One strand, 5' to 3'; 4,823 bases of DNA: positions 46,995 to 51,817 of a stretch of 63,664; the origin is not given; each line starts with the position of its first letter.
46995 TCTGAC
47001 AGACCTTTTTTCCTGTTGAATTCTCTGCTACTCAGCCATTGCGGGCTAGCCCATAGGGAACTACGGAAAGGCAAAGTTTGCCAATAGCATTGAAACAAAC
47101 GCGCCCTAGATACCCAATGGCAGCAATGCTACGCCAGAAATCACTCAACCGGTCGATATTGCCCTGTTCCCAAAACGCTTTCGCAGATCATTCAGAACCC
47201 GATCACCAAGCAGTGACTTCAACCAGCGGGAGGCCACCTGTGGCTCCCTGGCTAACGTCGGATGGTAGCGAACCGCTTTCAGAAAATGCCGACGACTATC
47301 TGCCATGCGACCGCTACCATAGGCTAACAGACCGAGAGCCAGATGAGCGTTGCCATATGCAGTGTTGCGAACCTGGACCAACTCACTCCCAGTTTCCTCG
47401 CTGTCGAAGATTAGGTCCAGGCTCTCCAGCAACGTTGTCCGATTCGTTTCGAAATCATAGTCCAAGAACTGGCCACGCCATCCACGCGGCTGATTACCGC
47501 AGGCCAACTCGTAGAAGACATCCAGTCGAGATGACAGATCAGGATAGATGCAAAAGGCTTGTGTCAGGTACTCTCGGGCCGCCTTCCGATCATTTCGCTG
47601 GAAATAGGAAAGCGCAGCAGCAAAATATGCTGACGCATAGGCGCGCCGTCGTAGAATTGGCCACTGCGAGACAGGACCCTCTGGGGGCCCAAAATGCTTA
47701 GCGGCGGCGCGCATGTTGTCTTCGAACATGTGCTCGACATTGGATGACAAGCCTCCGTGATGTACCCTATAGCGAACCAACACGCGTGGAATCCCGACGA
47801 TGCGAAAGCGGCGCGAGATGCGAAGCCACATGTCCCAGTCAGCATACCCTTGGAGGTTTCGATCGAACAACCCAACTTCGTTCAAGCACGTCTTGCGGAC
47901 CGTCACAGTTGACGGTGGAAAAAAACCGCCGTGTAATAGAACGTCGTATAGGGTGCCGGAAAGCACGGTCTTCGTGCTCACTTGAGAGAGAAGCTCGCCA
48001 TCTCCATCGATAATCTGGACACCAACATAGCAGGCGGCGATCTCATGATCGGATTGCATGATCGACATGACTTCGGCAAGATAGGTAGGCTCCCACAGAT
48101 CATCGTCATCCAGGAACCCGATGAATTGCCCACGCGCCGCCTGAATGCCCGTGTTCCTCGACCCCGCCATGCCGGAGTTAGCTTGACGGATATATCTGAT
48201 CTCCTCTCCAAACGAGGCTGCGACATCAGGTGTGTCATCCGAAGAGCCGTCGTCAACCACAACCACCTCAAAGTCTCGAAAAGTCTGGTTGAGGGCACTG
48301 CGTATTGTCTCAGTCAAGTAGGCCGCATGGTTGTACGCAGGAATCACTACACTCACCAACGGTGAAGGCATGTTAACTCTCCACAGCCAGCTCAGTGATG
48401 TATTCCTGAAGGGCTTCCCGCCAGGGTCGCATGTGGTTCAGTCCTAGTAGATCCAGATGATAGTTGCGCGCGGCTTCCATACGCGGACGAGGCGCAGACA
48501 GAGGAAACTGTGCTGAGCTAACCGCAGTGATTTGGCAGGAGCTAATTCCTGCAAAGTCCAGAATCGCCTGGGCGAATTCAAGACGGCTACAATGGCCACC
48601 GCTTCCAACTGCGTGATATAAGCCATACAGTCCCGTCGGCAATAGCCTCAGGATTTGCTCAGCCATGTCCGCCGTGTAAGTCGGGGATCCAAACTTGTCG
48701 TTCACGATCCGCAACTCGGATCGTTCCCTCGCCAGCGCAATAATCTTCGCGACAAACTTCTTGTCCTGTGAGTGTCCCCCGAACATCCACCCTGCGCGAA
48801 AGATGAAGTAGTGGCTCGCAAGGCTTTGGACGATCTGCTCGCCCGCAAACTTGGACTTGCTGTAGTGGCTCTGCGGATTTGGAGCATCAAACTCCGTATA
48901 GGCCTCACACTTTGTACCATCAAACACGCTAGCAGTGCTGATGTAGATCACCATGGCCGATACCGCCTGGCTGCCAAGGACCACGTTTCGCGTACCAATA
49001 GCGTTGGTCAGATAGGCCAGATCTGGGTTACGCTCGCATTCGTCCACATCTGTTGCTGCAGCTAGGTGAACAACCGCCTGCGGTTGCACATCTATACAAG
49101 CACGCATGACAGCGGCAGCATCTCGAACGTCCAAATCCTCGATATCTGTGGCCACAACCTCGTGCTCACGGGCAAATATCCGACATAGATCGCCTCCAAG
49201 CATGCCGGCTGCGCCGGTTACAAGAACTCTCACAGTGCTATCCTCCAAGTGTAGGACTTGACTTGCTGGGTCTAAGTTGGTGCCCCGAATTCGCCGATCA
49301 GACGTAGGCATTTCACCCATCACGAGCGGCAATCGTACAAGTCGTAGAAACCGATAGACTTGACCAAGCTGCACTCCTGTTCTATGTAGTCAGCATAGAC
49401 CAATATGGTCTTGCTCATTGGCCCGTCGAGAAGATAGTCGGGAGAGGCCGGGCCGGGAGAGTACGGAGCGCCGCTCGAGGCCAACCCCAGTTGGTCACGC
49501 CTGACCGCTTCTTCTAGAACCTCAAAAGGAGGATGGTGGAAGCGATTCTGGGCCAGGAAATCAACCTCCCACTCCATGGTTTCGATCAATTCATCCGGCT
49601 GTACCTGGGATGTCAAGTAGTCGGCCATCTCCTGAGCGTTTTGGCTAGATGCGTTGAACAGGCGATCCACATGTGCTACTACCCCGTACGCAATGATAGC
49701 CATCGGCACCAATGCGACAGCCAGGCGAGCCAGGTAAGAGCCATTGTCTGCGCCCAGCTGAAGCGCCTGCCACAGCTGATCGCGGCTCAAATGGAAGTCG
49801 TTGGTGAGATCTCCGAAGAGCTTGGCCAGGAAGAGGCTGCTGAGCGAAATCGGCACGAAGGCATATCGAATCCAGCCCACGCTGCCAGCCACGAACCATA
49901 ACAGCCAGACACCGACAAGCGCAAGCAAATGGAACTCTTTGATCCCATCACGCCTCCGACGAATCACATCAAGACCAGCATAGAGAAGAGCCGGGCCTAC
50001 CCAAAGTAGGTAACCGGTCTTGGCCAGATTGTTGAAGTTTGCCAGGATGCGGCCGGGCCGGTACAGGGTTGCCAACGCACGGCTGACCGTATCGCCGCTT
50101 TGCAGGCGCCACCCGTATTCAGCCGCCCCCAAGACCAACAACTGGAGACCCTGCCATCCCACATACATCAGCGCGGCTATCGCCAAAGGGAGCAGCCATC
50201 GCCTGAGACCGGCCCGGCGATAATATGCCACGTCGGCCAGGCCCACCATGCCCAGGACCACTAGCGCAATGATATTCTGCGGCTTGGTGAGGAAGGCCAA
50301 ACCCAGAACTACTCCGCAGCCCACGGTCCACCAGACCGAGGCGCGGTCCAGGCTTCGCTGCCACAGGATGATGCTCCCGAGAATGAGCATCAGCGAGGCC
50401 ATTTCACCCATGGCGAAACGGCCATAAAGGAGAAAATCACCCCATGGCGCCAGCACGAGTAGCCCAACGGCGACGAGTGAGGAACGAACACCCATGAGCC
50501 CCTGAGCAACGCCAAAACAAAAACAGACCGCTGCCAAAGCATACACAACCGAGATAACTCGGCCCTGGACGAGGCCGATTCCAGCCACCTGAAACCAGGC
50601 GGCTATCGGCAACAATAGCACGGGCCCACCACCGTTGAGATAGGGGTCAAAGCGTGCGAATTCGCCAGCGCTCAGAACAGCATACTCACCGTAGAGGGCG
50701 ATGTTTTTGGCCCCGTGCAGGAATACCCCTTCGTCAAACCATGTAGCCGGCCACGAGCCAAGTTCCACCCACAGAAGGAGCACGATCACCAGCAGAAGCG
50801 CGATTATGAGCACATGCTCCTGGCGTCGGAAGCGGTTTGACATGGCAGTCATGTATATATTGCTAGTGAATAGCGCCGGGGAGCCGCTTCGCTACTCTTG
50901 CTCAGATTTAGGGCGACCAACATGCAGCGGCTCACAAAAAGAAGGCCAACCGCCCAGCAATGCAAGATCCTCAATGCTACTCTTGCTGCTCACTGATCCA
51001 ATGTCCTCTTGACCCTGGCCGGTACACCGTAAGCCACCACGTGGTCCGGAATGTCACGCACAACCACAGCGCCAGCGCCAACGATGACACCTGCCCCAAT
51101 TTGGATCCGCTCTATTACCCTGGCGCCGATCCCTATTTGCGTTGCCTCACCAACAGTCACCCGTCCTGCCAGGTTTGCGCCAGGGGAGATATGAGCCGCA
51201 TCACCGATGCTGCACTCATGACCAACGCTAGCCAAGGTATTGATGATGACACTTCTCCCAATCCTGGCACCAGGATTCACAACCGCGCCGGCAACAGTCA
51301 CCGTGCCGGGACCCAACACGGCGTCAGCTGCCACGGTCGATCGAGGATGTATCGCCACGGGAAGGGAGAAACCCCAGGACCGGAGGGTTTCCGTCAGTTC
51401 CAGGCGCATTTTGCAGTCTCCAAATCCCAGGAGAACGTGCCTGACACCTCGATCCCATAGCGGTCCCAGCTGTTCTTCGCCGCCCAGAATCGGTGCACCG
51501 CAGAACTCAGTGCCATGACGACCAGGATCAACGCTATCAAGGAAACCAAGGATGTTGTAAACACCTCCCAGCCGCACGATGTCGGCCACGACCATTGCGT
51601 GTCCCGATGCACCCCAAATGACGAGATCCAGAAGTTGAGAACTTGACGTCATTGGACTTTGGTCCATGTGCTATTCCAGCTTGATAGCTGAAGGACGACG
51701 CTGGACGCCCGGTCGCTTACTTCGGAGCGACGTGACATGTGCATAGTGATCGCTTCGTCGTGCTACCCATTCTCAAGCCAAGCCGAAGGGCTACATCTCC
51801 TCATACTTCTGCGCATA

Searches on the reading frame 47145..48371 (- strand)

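Call 23: search_protein_families(library=pfam, proteins=[window:47145-48371:-], max_evalue=0.001)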
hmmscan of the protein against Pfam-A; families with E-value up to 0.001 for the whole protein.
window:47145-48371:- (408 aa): 5 families
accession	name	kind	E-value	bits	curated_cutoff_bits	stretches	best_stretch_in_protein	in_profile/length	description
PF00535.33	Glycos_transf_2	-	7.6e-36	124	23.3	1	7-126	1-124/168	Glycosyl transferase family 2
PF10111.15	Glyco_tranf_2_2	-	2.6e-24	86.6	27.3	1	7-218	1-234/276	Glycosyltransferase like family 2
PF13641.12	Glyco_tranf_2_3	-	3.1e-22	80.2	27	1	6-200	3-210/230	Glycosyltransferase like family 2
PF07719.23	TPR_2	-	7e-07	29.3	27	0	342-372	3-33/34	Tetratricopeptide repeat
PF13181.12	TPR_8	-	0.00061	20.2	25.7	0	246-277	1-32/34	Tetratricopeptide repeat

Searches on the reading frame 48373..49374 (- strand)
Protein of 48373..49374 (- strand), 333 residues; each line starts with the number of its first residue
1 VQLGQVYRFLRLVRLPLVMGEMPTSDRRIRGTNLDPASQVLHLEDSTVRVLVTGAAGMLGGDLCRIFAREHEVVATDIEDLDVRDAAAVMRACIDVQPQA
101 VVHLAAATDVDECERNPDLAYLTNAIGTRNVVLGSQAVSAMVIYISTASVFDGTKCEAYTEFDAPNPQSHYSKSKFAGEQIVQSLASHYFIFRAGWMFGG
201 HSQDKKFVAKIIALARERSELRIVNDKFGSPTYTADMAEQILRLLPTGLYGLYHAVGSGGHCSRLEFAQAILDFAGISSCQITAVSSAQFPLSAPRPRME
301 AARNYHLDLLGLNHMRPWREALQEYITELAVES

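Call 23: search_protein_families(library=pfam, proteins=[window:48373-49374:-], max_evalue=0.001)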
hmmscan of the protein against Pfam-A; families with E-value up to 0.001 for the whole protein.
window:48373-49374:- (333 aa): 6 families
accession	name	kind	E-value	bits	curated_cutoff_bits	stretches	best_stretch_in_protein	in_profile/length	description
PF04321.23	RmlD_sub_bind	-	2.6e-79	266.7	27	1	49-329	2-285/287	RmlD substrate binding domain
PF01370.27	Epimerase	-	1.4e-25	90.6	20.9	1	50-243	1-223/240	NAD dependent epimerase/dehydratase family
PF16363.11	GDP_Man_Dehyd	-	6.3e-16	59.2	27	1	76-215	54-200/332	GDP-mannose 4,6 dehydratase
PF02719.21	Polysacc_synt_2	-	1e-09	38.5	20.2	1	82-148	62-129/293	Polysaccharide biosynthesis protein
PF01073.25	3Beta_HSD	-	5.1e-09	36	22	1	78-184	49-159/280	3-beta hydroxysteroid dehydrogenase/isomerase family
PF07993.18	NAD_binding_4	-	4.1e-08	33.1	20.1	1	99-204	90-218/258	Male sterility protein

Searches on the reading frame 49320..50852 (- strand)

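Call 23: search_protein_families(library=pfam, proteins=[window:49320-50852:-], max_evalue=0.001)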
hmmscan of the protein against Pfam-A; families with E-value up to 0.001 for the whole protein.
window:49320-50852:- (510 aa): 1 family
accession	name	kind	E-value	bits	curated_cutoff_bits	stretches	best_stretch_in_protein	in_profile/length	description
PF13231.12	PMT_2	-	5.7e-06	27.1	26.1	1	77-208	4-133/160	Dolichyl-phosphate-mannose-protein mannosyltransferase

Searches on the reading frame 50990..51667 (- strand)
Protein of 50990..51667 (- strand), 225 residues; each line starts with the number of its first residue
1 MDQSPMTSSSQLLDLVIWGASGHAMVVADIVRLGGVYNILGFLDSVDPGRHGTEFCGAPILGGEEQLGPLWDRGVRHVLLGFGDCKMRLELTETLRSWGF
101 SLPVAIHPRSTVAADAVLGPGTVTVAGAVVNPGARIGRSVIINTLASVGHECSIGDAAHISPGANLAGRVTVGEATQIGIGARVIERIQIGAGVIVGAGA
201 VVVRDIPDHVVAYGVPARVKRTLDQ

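Call 23: search_protein_families(library=pfam, proteins=[window:50990-51667:-], max_evalue=0.001)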
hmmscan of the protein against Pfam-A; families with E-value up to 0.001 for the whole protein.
window:50990-51667:- (225 aa): 3 families
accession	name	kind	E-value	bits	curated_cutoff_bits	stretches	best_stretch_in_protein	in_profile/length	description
PF00132.30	Hexapep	-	3.5e-15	55.4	27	2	170-202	2-34/36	Bacterial transferase hexapeptide (six repeats)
PF17836.7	PglD_N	-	9.2e-14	52.2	23.4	1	14-95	1-78/78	PglD N-terminal domain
PF25084.1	LbH_EIF2B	-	0.0004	20.8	54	0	124-203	18-94/105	EIF2B subunit epsilon LbH domain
